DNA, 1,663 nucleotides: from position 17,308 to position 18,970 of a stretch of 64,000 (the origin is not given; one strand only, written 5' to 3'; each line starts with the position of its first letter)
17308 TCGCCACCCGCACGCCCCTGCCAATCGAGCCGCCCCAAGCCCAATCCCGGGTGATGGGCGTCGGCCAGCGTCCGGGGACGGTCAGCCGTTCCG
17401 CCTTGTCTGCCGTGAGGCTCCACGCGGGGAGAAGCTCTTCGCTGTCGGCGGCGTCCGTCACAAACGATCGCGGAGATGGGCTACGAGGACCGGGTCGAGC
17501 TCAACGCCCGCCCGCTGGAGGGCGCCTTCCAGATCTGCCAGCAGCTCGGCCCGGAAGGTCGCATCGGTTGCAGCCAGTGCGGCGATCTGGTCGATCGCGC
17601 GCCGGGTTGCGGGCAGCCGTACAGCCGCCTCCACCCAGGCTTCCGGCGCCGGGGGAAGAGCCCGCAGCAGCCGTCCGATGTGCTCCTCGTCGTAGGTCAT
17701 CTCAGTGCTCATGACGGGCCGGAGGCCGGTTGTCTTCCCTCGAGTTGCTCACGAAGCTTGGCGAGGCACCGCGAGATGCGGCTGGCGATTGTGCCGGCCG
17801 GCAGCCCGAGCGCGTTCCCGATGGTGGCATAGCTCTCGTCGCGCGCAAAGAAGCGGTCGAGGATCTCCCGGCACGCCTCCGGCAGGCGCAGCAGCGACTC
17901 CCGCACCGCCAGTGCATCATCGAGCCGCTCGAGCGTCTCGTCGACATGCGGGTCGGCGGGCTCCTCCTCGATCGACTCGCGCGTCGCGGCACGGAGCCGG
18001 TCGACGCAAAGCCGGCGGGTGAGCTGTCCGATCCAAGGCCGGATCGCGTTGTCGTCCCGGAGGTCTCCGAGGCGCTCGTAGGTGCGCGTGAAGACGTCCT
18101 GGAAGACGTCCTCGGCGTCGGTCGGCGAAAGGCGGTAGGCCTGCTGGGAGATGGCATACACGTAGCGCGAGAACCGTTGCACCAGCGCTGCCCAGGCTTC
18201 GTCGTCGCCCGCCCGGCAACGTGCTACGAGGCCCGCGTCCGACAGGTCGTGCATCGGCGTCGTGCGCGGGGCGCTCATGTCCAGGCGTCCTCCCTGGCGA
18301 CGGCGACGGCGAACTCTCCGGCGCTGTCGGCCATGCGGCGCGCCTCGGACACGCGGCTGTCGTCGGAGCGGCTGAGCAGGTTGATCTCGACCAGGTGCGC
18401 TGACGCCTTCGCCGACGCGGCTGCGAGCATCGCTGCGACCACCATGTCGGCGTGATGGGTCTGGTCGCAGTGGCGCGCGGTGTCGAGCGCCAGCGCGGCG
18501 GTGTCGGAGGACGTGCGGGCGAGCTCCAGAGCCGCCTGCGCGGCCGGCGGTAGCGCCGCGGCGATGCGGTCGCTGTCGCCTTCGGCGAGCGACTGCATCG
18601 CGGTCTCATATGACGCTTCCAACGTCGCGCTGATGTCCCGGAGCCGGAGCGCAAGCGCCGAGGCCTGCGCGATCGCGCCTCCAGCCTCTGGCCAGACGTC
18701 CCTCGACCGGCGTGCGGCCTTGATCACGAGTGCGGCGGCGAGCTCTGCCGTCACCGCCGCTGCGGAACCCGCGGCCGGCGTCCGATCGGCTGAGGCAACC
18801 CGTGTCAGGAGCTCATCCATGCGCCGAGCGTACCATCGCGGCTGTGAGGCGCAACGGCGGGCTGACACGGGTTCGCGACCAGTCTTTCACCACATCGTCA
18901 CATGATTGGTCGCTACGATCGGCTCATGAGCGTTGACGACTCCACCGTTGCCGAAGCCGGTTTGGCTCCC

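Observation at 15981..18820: Five translationally coupled genes: FTCD_C-like protein, ECF sigma, 84-aa orphan, signal-less subtilase, GAF protein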

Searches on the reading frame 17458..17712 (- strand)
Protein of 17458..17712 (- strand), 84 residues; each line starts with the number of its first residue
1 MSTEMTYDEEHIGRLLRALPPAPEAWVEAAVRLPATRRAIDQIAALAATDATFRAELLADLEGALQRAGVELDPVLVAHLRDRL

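Call 3: search_protein_families(library=pfam, proteins=[window:17458-17712:-], max_evalue=0.1)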
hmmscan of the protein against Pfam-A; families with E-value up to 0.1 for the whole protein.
window:17458-17712:- (84 aa): 1 family
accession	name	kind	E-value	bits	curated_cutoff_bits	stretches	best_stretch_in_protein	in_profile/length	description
PF14407.11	Frankia_peptide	-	0.00066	20.4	48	1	45-82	7-44/63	Ribosomally synthesized peptide prototyped by Frankia Franean1_4349.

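Call 4: search_protein_families(library=ncbifam, proteins=[window:17458-17712:-], max_evalue=0.1)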
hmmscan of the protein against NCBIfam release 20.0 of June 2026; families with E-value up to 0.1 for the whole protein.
window:17458-17712:- (84 aa): 3 families
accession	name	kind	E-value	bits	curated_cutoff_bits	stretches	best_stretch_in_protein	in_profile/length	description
NF038399.1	NH_RiPP_Os17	domain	1.4e-08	34.7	40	1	39-81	2-44/63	Os1348 family NHLP clan protein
TIGR04509.1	mod_pep_NH_fam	subfamily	0.0045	17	34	1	40-71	7-38/87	NHLP-related RiPP peptide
TIGR03793.1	leader_NHLP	domain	0.038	13.9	50.9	1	40-72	6-38/77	NHLP leader peptide family RiPP precursor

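Call 10: find_homologous_proteins(query=window:17458-17712:-, max_evalue=0.001)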
Query window:17458-17712:- (84 aa): 60 proteins with E <= 0.001 among 70 candidates.
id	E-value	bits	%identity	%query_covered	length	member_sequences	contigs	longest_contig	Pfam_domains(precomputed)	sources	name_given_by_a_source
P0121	1.9e-39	151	90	100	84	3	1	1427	-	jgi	jgi:hypothetical protein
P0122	4.6e-36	140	90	95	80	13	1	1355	-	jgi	-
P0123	6.4e-32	127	86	95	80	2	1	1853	-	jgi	-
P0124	1.4e-30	122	82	93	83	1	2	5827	-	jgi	jgi:hypothetical protein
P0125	1.7e-30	122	81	100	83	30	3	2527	-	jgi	jgi:hypothetical protein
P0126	5.9e-30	120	75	100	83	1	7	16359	-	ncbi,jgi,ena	jgi:hypothetical protein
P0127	1.2e-29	119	76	100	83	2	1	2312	-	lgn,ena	-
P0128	2.3e-29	119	76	100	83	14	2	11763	-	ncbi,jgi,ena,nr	ncbi:MAG: hypothetical protein QOG33_1861 [Gaiellales bacterium]|jgi:hypothetical protein|nr:hypothe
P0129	4.0e-29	118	90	80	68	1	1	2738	-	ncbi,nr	ncbi:MAG: hypothetical protein QOH74_787, partial [Gaiellales bacterium]|nr:hypothetical protein [Ga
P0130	6.1e-28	114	74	100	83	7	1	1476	-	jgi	jgi:hypothetical protein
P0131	1.7e-27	113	77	93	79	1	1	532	-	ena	-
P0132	2.1e-27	112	77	100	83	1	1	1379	-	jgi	jgi:hypothetical protein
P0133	3.6e-27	112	77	93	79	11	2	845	-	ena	-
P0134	3.6e-27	112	73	100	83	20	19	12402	-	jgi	jgi:hypothetical protein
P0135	1.3e-26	110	73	93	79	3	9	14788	-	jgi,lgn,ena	-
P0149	4.2e-22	95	62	100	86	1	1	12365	PF14407.12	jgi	jgi:hypothetical protein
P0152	7.1e-19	85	60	93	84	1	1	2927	PF14407.12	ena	-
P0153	3.2e-18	83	61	95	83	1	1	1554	PF14407.12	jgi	jgi:hypothetical protein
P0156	5.5e-18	82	59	93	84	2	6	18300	PF14407.12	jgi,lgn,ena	jgi:hypothetical protein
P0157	6.8e-18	82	59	95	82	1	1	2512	PF14407.12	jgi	jgi:hypothetical protein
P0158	1.3e-17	81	59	95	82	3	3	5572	PF14407.12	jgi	jgi:hypothetical protein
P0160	7.2e-17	79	57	94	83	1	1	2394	PF14407.12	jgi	jgi:hypothetical protein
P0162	2.3e-16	77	56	100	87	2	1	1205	PF14407.12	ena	-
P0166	7.2e-16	76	55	100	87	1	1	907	PF14407.12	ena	-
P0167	8.5e-16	75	57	92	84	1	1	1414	PF14407.12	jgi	jgi:hypothetical protein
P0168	9.4e-16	75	55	100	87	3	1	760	PF14407.12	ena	-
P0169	1.1e-15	75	60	92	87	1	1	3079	PF14407.12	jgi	jgi:hypothetical protein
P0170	1.3e-15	75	58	93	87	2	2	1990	PF14407.12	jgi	jgi:hypothetical protein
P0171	1.3e-15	75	58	93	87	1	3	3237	PF14407.12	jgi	jgi:hypothetical protein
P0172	2.3e-15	74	56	93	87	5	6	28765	PF14407.12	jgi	-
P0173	2.8e-15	74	58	93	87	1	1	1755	PF14407.12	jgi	jgi:hypothetical protein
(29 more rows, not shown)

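Call 29: find_related_loci(query=A2, collection=genome_contigs, flank=8000)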
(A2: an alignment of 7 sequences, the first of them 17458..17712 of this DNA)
Query A2 (84 aa) in genome_contigs; peptide patterns used: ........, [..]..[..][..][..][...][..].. (x = any residue, [..] = any of these).
470 stretches matched a pattern; 183 encode a relative of the query (tblastn E <= 1e-3); the best 80 are kept; 80 distinct loci.
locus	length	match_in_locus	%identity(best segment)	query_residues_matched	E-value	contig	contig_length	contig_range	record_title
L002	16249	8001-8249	81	1-84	4e-36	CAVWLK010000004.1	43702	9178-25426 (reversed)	MAG: uncultured Actinomycetes bacterium isolate MFD08700.bin.3.300 genome assembly, contig: contig_104376, whole genome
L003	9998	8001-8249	81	1-84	5e-36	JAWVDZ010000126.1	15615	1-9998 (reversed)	MAG: Gaiellales bacterium isolate BP_418 scaffold_3000503, whole genome shotgun sequence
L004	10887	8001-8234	76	7-84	9e-33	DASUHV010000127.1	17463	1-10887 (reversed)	MAG TPA_asm: Gaiellales bacterium isolate SMAG_U1443 k141_740029, whole genome shotgun sequence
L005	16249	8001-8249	74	1-84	2e-32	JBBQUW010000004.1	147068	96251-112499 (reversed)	MAG: Gaiellales bacterium isolate Co_metawrap_1954 Cmw_1954_k141_9534603_length_147068_cov_11.9997, whole genome shotgun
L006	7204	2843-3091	71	1-84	4e-32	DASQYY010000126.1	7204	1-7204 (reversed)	MAG TPA_asm: Gaiellales bacterium isolate SMAG_U11077 k141_2289286, whole genome shotgun sequence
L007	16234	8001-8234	74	7-84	3e-32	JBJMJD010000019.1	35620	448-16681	MAG: Gaiellales bacterium isolate H1_16_all_fractions_metab_conc_37_70_13 k255_939738, whole genome shotgun sequence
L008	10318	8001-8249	71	1-84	4e-32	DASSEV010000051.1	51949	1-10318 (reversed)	MAG TPA_asm: Gaiellales bacterium isolate SMAG_U987 k141_58895, whole genome shotgun sequence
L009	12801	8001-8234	74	7-84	4e-32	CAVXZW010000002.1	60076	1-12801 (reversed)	MAG: uncultured Actinomycetes bacterium isolate MFD08821.bin.2.33 genome assembly, contig: contig_110042, whole genome s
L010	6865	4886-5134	70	1-84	1e-31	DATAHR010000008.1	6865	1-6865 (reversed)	MAG TPA_asm: Gaiellales bacterium isolate SMAG_U6862 k141_14779, whole genome shotgun sequence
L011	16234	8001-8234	73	7-84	2e-31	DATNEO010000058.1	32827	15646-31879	MAG TPA_asm: Gaiellales bacterium isolate SMAG_U11270 k141_3228018, whole genome shotgun sequence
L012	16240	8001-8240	61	5-84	2e-26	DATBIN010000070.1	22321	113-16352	MAG TPA_asm: Gaiella sp. isolate SMAG_U3895 k141_4033382, whole genome shotgun sequence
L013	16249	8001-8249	77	1-84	3e-26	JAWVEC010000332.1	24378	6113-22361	MAG: Gaiellales bacterium isolate BP_420 scaffold_4216560, whole genome shotgun sequence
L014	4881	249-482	62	7-84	2e-24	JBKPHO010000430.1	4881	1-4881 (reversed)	MAG: Actinomycetota bacterium isolate HAY_GB_MAG_00008 HAY_GB_000000072946, whole genome shotgun sequence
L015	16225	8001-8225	61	7-81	4e-24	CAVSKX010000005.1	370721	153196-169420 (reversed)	MAG: uncultured Actinomycetes bacterium isolate MFD04944.bin.2.148 genome assembly, contig: contig_39322, whole genome s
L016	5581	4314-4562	59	1-82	8e-24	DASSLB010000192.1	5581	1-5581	MAG TPA_asm: Gaiellaceae bacterium isolate SMAG_U1158 k141_1608673, whole genome shotgun sequence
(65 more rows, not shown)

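Call 45: predict_structure(alignment_id=A1)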
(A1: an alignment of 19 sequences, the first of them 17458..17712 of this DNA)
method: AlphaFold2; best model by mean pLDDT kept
length: 84 residues; sequences in the alignment: 19
mean_pLDDT: 88.2   pTM: 0.52
mean pLDDT of the five models: 88.2, 86.7, 86.6, 84.1, 81.6
residues with pLDDT >= 90: 49; 70-90: 29; 50-70: 3; < 50: 3
segments of 3 or more residues with pLDDT < 50: 1-3
pLDDT, mean of each block of 10 residues (from residue 1): 63 89 91 96 97 94 91 86 85
secondary structure, 60 per line:
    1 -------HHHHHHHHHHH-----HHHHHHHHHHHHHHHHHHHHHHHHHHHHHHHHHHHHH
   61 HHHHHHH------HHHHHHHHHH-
elements in order: H8-18 H24-67 H74-83

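Call 47: search_solved_structures(query=A1, max_evalue=10, show_alignments=2)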
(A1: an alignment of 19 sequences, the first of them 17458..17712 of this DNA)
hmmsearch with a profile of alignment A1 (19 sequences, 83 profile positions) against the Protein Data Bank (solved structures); distinct sequences matched with E-value up to 10: 15.
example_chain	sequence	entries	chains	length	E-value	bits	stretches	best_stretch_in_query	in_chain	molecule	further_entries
8tb1_A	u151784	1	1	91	0.047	17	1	35-68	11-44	NHLP leader peptide family natural product, tumor homing peptide 1 (TH1) substrate chimera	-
9ltx_A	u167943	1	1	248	0.16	15.3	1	5-22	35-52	AbxO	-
2zcf_A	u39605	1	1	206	0.2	15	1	37-67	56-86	Nitrile hydratase subunit alpha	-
2ahj_A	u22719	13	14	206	0.21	15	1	37-67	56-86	NITRILE HYDRATASE | Nitrile hydratase subunit alpha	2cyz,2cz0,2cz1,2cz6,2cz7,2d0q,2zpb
1ahj_A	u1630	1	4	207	0.21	15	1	37-67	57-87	NITRILE HYDRATASE (SUBUNIT ALPHA)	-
3a8g_A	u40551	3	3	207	0.21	15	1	37-67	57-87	Nitrile hydratase subunit alpha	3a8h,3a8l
2qdy_A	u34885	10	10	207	0.21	15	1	37-67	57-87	Nitrile hydratase subunit alpha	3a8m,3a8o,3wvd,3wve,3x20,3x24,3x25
7qom_A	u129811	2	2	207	0.4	14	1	39-67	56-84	Nitrile hydratase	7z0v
7qoy_A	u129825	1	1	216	0.46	13.9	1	39-67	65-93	Nitrile hydratase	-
3dou_A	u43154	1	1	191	0.49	13.8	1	34-76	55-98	Ribosomal RNA large subunit methyltransferase J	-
2dpp_A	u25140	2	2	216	0.52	13.7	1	39-67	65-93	Nitrile hydratase alpha subunit | Nitrile hydratase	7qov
3hht_A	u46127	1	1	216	0.52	13.7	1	39-67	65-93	Nitrile hydratase alpha subunit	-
7qou_A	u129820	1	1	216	0.53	13.7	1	39-67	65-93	Nitrile hydratase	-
7qop_A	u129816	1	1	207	0.59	13.5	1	39-67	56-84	Nitrile hydratase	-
1v29_A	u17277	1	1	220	1.2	12.5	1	39-67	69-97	nitrile hydratase a chain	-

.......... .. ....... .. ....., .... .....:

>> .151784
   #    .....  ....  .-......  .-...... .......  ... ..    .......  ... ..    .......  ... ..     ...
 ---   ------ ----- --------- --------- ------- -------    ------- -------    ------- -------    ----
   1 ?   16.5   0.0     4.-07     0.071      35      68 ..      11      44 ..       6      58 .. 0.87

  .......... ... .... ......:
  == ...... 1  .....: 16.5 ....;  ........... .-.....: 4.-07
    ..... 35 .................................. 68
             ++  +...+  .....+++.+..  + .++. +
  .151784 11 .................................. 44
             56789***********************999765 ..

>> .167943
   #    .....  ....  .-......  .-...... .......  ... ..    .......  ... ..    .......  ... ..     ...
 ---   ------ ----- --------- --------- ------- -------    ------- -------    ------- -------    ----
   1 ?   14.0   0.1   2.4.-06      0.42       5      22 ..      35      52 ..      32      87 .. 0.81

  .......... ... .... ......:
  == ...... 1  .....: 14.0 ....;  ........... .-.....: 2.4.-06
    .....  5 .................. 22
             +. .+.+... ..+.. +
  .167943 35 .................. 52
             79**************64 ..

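Call 48: fold_search(model_id=the predicted structure, library=pdb)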
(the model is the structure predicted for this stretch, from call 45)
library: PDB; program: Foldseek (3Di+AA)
matches with E <= 10: 24; with E <= 0.001: 0
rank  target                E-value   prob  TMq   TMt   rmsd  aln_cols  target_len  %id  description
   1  5i2a_A                3.3e+00  0.38  0.35  0.04   1.3        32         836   22  1,2-propanediol Dehydration in Roseburia inulinivorans; Structural Basis for Substrate and Enantiomer Selectivity (released 2016-06-01)
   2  2ehb_A                4.1e+00  0.30  0.31  0.15   1.6        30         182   20  The structure of the C-terminal domain of the protein kinase AtSOS2 bound to the calcium sensor AtSOS3 (released 2007-09-25)
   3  6yny_i1               4.7e+00  0.10  0.31  0.37  12.5        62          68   18  Cryo-EM structure of Tetrahymena thermophila mitochondrial ATP synthase - F1Fo composite dimer model (released 2020-09-30)
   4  7dh7_B                5.0e+00  0.35  0.32  0.18   0.9        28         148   25  Crystal structure of apo XcZur (released 2021-06-09)
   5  6fie                  5.0e+00  0.25  0.30  0.11   1.7        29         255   28  Crystallographic structure of calcium loaded Calbindin-D28K. (released 2018-10-10)
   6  5j1s_A                5.4e+00  0.20  0.30  0.10   2.0        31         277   19  TorsinA-LULL1 complex, H. sapiens, bound to VHH-BS2 (released 2016-08-17)
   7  7dh7_D                5.8e+00  0.33  0.32  0.18   0.8        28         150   25  Crystal structure of apo XcZur (released 2021-06-09)
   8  3umc_B                6.3e+00  0.06  0.31  0.12  23.1        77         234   16  Crystal Structure of the L-2-Haloacid Dehalogenase PA0810 (released 2012-11-14)
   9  6ynx_i2               6.7e+00  0.15  0.26  0.57   1.6        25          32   24  Cryo-EM structure of Tetrahymena thermophila mitochondrial ATP synthase - Fo-subcomplex (released 2020-09-30)
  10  3umc_C                7.2e+00  0.15  0.26  0.10   1.5        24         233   25  Crystal Structure of the L-2-Haloacid Dehalogenase PA0810 (released 2012-11-14)
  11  6nz1_A                7.2e+00  0.09  0.45  0.41  12.0        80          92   20  Crystal structure of computationally designed protein XXA_GVDQ (released 2020-04-22)
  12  6jlh_C                7.8e+00  0.16  0.30  0.11   1.6        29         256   21  Structure of SCGN in complex with a Snap25 peptide (released 2020-03-11)
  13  2p6n_A                7.8e+00  0.13  0.23  0.13   3.2        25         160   32  Human DEAD-box RNA helicase DDX41, helicase domain (released 2007-04-03)
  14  5huh_A                8.4e+00  0.21  0.30  0.10   0.8        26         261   27  Crystal Structure of NadE from Streptococcus pyogenes (released 2017-01-25)
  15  8jxm_C                8.4e+00  0.14  0.33  0.06   1.7        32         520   16  Human 3-methylcrotonyl-CoA carboxylase in BCCP-H2 state with MCoA (released 2024-07-03)
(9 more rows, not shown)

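Call 100: search_protein_families(library=pfam, alignment_id=A1, max_evalue=1)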
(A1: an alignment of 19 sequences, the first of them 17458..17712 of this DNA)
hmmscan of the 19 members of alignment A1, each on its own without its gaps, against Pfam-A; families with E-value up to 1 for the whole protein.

A. member 1, window:17458-17712:- (84 aa): 1 family
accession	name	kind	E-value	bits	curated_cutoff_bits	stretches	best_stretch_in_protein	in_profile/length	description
PF14407.11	Frankia_peptide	-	0.00066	20.4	48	1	45-82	7-44/63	Ribosomally synthesized peptide prototyped by Frankia Franean1_4349.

B. families by the number of members that match (of 19 scanned): 16 families
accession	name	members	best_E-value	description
PF14407.11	Frankia_peptide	16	9.7e-09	Ribosomally synthesized peptide prototyped by Frankia Franean1_4349.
PF02979.21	NHase_alpha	6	0.0052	Nitrile hydratase, alpha chain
PF00531.28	Death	4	0.016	Death domain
PF14377.11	UBM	2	0.062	Ubiquitin binding region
PF19398.4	DurB-like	2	0.062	Lantibiotic duramycin B-like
PF09304.16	Cortex-I_coil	1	0.0023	Cortexillin coiled-coil region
PF00441.29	Acyl-CoA_dh_1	1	0.033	Acyl-CoA dehydrogenase, C-terminal domain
PF18842.6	LPD26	1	0.055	Large polyvalent protein associated domain 26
PF08463.15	EcoEI_R_C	1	0.069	EcoEI R protein C-terminal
PF17511.7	Mobilization_B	1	0.12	Mobilization protein B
PF16038.10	TMIE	1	0.17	TMIE protein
PF16808.10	PKcGMP_CC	1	0.17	Coiled-coil N-terminus of cGMP-dependent protein kinase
PF06085.16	Rz1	1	0.19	Lipoprotein Rz1 precursor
PF19088.6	TUTase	1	0.26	TUTase nucleotidyltransferase domain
PF22637.2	CBM_4_9_1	1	0.33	BppA domain 1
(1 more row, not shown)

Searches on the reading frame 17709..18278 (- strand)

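Call 3: search_protein_families(library=pfam, proteins=[window:17709-18278:-], max_evalue=0.1)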
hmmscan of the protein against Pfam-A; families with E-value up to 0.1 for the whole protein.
window:17709-18278:- (189 aa): 7 families
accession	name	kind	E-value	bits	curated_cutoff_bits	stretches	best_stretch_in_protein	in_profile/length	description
PF04542.20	Sigma70_r2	-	3.7e-09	36.7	24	1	32-100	1-70/71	Sigma-70 region 2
PF04545.22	Sigma70_r4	-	8e-09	35.3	24.1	1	129-177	2-50/50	Sigma-70, region 4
PF08281.18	Sigma70_r4_2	-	3.5e-06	27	25.7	1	124-175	3-54/54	Sigma-70, region 4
PF18944.7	DUF5691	-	0.0024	17.8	27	1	28-131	387-489/491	Family of unknown function (DUF5691)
PF12645.13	HTH_16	-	0.028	15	22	0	17-62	3-53/65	Helix-turn-helix domain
PF13404.12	HTH_AsnC-type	-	0.028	14.7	27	1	148-170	18-40/42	AsnC-type helix-turn-helix domain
PF13936.12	HTH_38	-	0.092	12.9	27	0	137-165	10-38/44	Helix-turn-helix domain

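Call 4: search_protein_families(library=ncbifam, proteins=[window:17709-18278:-], max_evalue=0.1)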
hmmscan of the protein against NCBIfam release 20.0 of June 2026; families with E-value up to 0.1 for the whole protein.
window:17709-18278:- (189 aa): 85 families (the best 25 are shown)
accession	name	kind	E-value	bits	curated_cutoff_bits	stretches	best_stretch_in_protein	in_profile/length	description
TIGR02937.1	sigma70-ECF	superfamily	2.3e-23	82.6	42.9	1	27-179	1-165/165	sigma-70 family RNA polymerase sigma factor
NF007225.0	PRK09643.1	equivalog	1.1e-22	80.7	190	1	6-181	6-184/204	RNA polymerase sigma factor SigM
NF009172.0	PRK12519.1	subfamily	4.1e-21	75.4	222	1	6-181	8-191/194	RNA polymerase sigma factor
NF004113.0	PRK05602.1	equivalog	1.1e-19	70.9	208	1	6-185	24-207/211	RNA polymerase sigma factor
TIGR02983.1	SigE-fam_strep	subfamily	2.4e-19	69.8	141.55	1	43-182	19-161/162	SigE family RNA polymerase sigma factor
NF009164.0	PRK12511.1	equivalog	3.2e-18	65.9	185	1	51-185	27-165/182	RNA polymerase sigma factor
NF009166.1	PRK12513.1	equivalog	3.4e-18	66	206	1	10-180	5-187/193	RNA polymerase sigma factor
NF007227.0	PRK09645.1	subfamily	5.1e-18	65.6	202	1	28-182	14-173/177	sigma-70 family RNA polymerase sigma factor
NF008888.0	PRK11922.1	equivalog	1.3e-17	64.3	204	1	5-180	8-197/231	RNA polymerase sigma factor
TIGR02985.1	Sig70_bacteroi1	subfamily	1.5e-17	64.3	126.4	1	28-179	2-162/162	RNA polymerase sigma-70 factor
NF007223.0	PRK09641.1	equivalog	3.7e-17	62.8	209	1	17-180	8-185/187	RNA polymerase sigma factor SigW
NF009171.0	PRK12518.1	equivalog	3.3e-16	59.7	208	1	11-180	11-185/191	RNA polymerase sigma factor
NF058625.1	sigma_PG0214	equivalog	5.7e-16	58.7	130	1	30-182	7-164/170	GFO_1088 family ECF-type sigma factor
TIGR02959.1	SigZ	equivalog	2.3e-15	56.8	168.65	1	53-181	20-150/170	RNA polymerase sigma factor SigZ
NF007215.0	PRK09637.1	equivalog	1.5e-14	54.4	212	1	52-180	25-155/181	RNA polymerase sigma factor SigZ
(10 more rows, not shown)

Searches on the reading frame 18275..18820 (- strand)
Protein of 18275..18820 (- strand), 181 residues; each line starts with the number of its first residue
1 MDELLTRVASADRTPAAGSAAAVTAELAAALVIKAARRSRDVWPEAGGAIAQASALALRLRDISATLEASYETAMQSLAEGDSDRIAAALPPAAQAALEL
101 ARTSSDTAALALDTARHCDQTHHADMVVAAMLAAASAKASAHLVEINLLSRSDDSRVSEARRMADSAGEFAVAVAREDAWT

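Call 3: search_protein_families(library=pfam, proteins=[window:18275-18820:-], max_evalue=0.1)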
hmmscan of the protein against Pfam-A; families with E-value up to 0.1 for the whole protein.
window:18275-18820:- (181 aa): 1 family
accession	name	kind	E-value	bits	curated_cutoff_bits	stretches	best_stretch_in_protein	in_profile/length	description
PF04961.17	FTCD_C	-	8.2e-16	58.7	24.5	1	2-164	3-180/182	Formiminotransferase-cyclodeaminase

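Call 4: search_protein_families(library=ncbifam, proteins=[window:18275-18820:-], max_evalue=0.1)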
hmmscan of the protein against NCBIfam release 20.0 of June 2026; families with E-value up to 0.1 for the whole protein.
window:18275-18820:- (181 aa): 1 family
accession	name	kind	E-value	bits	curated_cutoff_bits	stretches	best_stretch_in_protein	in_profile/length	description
NF045657.1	MthfCyhylaseFchA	equivalog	2.5e-06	27.1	275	1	2-161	8-182/207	methenyltetrahydrofolate cyclohydrolase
